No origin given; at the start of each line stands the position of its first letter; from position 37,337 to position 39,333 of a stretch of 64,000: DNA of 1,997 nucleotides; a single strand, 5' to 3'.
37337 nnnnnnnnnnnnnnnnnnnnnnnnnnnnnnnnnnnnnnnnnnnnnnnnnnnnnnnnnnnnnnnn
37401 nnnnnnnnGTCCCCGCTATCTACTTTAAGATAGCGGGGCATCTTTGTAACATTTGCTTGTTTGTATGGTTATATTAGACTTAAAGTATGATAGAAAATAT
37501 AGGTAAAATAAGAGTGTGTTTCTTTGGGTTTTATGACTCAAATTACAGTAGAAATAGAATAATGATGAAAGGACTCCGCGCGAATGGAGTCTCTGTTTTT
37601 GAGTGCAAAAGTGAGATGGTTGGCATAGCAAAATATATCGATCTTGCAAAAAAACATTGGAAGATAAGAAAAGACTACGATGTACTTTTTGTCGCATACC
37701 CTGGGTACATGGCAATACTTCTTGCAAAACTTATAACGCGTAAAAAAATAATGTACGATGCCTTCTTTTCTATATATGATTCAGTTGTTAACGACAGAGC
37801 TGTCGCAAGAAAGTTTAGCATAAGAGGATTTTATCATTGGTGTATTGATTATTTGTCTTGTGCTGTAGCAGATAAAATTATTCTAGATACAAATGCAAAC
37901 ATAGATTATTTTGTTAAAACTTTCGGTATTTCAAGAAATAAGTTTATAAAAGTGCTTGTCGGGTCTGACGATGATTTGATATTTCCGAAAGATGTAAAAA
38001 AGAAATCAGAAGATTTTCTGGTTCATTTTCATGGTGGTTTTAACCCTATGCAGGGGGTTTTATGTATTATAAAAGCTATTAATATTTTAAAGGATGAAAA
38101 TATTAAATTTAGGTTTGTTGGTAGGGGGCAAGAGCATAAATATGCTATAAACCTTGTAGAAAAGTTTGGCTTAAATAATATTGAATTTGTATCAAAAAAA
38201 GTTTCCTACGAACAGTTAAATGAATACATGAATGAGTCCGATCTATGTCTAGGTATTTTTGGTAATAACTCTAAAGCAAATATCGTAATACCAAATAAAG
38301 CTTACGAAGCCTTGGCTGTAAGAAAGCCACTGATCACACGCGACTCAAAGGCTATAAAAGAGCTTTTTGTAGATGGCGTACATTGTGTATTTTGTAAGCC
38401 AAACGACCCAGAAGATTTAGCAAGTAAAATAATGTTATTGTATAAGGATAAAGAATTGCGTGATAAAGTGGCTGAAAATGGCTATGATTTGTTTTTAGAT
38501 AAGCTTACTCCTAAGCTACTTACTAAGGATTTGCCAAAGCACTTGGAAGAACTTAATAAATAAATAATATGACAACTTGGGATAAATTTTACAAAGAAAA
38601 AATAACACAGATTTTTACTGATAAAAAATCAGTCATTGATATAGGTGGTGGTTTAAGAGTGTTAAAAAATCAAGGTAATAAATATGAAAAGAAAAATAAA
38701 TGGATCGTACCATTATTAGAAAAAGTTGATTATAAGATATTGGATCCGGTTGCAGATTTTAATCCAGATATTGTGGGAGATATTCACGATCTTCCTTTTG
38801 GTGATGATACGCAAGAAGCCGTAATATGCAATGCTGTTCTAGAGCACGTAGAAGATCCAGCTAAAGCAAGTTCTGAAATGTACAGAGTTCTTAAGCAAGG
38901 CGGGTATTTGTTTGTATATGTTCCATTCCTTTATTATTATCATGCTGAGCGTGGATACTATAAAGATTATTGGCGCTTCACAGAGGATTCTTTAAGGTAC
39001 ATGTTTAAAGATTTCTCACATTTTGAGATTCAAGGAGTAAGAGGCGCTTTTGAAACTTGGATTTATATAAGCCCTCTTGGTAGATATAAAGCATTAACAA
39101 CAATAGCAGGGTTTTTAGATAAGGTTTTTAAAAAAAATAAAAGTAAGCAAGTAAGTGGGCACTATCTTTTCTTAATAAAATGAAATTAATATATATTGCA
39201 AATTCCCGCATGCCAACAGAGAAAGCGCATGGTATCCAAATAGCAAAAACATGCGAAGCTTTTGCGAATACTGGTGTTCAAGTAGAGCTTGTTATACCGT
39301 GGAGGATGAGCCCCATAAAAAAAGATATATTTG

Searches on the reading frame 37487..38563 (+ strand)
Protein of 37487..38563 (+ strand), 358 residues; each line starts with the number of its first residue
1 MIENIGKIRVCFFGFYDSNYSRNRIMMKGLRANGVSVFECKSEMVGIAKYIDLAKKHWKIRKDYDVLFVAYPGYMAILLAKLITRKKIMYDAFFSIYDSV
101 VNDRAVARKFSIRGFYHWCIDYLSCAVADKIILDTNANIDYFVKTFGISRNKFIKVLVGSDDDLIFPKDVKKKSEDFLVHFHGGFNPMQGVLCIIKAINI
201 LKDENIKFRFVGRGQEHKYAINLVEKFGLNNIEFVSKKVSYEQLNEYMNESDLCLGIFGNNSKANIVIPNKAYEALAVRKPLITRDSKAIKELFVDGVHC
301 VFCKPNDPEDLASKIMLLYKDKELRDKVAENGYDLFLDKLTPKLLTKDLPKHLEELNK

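Call 35: search_protein_families(library=pfam, proteins=[window:37487-38563:+], max_evalue=0.00001)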
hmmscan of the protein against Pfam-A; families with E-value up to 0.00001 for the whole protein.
window:37487-38563:+ (358 aa): 3 families
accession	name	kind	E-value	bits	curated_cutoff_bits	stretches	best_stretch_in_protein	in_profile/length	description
PF00534.26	Glycos_transf_1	-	1e-23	84.1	26.4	1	167-333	6-170/172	Glycosyl transferases group 1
PF13692.12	Glyco_trans_1_4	-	4.6e-17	63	27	1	179-321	4-142/142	Glycosyl transferases group 1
PF13524.12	Glyco_trans_1_2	-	2.6e-11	44.1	25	1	204-341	13-134/144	Glycosyl transferase-like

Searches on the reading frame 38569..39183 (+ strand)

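Call 35: search_protein_families(library=pfam, proteins=[window:38569-39183:+], max_evalue=0.00001)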
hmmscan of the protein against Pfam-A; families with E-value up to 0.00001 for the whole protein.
window:38569-39183:+ (204 aa): 5 families
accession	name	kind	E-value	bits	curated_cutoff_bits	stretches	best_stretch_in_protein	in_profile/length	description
PF08241.18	Methyltransf_11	-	5.7e-14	53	21.2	1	68-116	47-95/95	Methyltransferase domain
PF13489.12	Methyltransf_23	-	7e-09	36.1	27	1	8-139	9-139/164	Methyltransferase domain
PF13649.12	Methyltransf_25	-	1.4e-07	32.5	27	1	68-112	51-97/97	Methyltransferase domain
PF13847.12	Methyltransf_31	-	1.7e-07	31.5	27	1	69-116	60-109/145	Methyltransferase domain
PF01209.24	Ubie_methyltran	-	9.4e-06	25.6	20.1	0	69-116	104-151/233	ubiE/COQ5 methyltransferase family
